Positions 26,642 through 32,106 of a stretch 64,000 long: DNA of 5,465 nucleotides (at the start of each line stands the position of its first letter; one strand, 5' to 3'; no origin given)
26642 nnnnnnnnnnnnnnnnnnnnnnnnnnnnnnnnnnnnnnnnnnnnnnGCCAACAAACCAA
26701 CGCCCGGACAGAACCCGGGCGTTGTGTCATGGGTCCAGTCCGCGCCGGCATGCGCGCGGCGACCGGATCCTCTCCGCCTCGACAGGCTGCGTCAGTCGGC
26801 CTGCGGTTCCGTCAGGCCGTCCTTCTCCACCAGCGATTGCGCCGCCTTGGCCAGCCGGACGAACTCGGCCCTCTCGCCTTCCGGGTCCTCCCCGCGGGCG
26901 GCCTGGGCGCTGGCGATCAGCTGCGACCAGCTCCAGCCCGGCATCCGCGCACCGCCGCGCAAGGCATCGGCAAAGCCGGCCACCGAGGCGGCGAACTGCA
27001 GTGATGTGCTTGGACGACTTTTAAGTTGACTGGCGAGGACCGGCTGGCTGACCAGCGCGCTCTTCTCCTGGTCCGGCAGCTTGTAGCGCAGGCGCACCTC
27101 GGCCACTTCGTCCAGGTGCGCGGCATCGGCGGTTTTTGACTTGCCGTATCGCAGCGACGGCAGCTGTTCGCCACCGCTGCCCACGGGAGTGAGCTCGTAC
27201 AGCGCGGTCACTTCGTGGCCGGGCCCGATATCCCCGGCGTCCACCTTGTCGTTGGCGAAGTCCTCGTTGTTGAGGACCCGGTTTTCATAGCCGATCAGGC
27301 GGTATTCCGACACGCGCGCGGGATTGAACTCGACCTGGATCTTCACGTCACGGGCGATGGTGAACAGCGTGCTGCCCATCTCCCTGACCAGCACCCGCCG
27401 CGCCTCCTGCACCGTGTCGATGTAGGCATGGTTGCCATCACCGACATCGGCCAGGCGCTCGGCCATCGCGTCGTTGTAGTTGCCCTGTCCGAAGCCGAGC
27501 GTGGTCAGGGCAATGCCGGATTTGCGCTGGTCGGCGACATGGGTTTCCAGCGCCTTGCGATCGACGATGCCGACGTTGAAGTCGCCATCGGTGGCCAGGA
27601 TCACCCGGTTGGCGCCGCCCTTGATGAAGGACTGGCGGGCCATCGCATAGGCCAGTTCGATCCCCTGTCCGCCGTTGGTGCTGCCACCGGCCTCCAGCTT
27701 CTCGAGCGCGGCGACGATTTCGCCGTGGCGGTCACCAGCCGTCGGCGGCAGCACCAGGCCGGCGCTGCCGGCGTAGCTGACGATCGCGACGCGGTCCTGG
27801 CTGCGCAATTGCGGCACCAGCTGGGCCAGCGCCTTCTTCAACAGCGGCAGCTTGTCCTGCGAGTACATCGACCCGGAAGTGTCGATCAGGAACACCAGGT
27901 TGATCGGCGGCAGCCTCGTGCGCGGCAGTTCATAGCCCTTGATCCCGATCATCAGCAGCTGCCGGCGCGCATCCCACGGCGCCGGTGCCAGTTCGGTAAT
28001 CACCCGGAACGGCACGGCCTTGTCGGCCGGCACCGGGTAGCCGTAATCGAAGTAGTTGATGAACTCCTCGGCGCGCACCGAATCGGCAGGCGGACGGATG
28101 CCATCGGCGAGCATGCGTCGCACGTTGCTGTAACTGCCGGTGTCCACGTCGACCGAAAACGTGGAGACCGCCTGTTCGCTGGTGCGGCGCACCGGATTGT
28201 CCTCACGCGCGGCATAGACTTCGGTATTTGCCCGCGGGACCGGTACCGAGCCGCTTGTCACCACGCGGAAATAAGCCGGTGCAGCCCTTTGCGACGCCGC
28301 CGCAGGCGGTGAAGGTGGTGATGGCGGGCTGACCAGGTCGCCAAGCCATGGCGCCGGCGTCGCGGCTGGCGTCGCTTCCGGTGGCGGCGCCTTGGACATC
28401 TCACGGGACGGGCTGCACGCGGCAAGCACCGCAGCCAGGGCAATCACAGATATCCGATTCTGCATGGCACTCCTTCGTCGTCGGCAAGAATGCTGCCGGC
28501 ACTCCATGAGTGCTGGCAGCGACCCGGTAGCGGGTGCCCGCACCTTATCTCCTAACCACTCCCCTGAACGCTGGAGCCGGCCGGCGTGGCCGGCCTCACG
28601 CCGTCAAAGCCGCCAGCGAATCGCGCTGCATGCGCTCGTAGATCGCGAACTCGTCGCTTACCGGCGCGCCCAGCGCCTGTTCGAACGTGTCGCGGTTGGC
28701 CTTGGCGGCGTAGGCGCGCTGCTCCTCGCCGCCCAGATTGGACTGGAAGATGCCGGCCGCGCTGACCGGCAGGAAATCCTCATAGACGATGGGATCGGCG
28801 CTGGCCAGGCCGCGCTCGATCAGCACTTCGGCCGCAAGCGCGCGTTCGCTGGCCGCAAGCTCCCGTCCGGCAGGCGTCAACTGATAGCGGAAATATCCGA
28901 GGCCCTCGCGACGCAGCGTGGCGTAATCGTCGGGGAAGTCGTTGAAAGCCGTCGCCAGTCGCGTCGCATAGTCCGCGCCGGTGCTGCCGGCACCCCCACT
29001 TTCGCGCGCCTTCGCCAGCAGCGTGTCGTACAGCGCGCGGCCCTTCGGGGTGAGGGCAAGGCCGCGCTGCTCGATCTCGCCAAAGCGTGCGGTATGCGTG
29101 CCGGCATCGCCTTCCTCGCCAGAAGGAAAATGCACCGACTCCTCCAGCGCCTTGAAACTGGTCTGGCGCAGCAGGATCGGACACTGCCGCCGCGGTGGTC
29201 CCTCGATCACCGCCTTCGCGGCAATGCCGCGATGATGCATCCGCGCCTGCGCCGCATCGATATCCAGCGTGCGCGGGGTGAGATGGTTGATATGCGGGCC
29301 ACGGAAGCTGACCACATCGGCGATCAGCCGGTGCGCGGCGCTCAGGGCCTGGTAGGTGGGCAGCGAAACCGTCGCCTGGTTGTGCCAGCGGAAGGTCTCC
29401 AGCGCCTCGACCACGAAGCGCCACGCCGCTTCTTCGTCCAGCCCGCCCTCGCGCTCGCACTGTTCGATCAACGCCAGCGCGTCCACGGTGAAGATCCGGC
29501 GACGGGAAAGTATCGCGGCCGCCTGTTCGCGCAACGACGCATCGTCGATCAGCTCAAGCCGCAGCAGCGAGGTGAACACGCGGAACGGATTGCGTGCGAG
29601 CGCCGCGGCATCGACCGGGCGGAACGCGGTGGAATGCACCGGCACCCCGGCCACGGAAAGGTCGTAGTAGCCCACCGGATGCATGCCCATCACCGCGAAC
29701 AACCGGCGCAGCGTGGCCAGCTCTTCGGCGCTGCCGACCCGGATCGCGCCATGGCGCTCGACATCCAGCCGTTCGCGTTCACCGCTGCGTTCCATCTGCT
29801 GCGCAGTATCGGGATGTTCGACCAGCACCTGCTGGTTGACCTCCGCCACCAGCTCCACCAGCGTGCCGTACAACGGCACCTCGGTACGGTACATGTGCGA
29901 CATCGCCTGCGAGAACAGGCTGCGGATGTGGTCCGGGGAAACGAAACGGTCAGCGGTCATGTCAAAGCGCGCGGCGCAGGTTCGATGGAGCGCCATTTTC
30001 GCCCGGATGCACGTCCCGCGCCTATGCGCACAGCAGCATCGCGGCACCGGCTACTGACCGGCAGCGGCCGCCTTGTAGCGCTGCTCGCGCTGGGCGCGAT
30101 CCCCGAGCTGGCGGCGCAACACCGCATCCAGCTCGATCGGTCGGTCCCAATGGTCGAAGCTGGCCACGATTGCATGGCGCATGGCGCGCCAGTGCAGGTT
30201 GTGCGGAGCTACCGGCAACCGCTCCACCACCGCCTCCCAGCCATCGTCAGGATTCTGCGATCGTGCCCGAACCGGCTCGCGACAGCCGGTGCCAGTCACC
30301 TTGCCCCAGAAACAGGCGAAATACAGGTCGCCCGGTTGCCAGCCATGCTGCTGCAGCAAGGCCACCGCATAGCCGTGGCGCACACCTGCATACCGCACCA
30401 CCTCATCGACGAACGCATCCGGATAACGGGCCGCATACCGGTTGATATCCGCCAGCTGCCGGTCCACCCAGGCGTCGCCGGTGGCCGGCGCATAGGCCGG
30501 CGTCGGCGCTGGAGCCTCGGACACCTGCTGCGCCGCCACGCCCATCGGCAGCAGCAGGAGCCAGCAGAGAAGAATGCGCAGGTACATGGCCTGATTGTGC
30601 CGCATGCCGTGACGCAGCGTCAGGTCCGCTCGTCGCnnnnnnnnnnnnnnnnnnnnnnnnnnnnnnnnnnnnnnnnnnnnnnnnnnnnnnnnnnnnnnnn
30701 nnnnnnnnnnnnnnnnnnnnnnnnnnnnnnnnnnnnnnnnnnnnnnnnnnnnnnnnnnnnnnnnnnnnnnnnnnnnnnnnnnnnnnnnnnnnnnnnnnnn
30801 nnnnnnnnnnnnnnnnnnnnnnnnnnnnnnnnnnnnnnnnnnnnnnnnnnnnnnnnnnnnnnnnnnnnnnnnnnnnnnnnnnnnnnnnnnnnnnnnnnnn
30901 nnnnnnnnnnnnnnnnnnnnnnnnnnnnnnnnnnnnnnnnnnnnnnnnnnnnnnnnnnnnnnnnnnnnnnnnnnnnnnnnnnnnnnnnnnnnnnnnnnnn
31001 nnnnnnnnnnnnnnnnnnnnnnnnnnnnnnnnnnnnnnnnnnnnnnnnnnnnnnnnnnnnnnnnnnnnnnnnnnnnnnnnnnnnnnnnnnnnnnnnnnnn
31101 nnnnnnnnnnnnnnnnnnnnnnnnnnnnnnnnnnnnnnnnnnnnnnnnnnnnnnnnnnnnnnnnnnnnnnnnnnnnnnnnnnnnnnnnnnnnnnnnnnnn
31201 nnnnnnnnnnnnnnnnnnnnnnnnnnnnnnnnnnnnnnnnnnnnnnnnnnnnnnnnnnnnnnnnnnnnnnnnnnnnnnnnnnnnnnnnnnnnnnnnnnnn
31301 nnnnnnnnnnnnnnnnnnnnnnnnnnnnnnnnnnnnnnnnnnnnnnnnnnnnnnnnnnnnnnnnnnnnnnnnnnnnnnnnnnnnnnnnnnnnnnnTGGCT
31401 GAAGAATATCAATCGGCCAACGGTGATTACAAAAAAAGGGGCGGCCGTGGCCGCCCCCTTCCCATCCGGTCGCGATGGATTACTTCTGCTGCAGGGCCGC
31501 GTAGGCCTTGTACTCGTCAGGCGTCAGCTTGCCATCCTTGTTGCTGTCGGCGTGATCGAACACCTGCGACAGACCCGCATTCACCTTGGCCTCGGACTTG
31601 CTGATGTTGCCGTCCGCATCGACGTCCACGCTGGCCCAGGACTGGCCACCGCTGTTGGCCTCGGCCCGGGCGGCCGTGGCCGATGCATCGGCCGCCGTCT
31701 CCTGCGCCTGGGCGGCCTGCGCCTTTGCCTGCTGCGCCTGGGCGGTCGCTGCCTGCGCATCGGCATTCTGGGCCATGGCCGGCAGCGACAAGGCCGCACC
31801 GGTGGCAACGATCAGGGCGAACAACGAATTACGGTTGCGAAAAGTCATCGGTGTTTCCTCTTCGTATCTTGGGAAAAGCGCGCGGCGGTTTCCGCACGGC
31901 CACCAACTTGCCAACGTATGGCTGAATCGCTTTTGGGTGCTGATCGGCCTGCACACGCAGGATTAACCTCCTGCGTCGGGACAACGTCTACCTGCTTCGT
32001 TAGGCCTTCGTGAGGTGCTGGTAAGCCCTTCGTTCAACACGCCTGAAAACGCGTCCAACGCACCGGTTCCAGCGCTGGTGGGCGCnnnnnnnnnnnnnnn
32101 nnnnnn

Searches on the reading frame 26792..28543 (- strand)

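Call 9: search_protein_families(library=pfam, proteins=[window:26792-28543:-], max_evalue=0.001)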
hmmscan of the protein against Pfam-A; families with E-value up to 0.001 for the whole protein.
window:26792-28543:- (583 aa): 5 families
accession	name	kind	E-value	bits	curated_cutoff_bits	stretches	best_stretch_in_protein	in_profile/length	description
PF12034.13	YfbK_C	-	1e-66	225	25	1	391-571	1-184/184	Uncharacterized protein YfbK, C-terminal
PF12450.13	vWF_A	-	3e-34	117.3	25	1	105-197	2-93/94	von Willebrand factor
PF00092.34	VWA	-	1.6e-18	68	23.8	1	215-377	1-163/174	von Willebrand factor type A domain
PF13519.12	VWA_2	-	3.5e-17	63.4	27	1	216-320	1-106/107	von Willebrand factor type A domain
PF13768.12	VWA_3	-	1.2e-06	29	27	1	215-371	2-152/155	von Willebrand factor type A domain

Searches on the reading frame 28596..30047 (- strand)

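Call 9: search_protein_families(library=pfam, proteins=[window:28596-30047:-], max_evalue=0.001)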
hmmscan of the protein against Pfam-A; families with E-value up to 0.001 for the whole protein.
window:28596-30047:- (483 aa): 1 family
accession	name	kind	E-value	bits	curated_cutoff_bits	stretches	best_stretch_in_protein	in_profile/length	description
PF07063.19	HGLS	-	7.5e-166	552.6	25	1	45-437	1-386/386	2-oxoadipate dioxygenase/decarboxylase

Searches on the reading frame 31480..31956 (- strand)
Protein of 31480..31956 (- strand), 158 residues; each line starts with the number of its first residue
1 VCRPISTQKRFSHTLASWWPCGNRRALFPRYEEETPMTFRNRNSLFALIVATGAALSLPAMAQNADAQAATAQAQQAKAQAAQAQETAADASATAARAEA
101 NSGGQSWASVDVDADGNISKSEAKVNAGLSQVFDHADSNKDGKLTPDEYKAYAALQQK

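Call 9: search_protein_families(library=pfam, proteins=[window:31480-31956:-], max_evalue=0.001)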
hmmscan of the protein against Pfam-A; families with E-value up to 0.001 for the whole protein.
window:31480-31956:- (158 aa): 4 families
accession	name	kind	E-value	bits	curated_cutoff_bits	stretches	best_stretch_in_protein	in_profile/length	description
PF00036.39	EF-hand_1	-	8.1e-08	31.7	25.4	1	130-152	3-25/29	EF hand domain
PF13202.12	EF-hand_5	-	1.4e-07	31.1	25.9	0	131-150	3-22/25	EF hand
PF13405.12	EF-hand_6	-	1.8e-05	24.5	25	0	130-152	3-25/30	EF-hand domain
PF13499.12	EF-hand_7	-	0.00054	20.7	30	0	130-151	5-27/67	EF-hand domain pair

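Call 20: search_protein_families(library=ncbifam, proteins=[window:31480-31956:-], max_evalue=0.00001)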
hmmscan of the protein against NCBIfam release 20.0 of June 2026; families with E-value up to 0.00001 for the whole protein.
window:31480-31956:- (158 aa): 1 family
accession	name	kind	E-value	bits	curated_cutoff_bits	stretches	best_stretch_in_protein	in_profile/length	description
NF053806.1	lanmdlnLanM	equivalog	7.6e-06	26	135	1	67-154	16-100/132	lanmodulin LanM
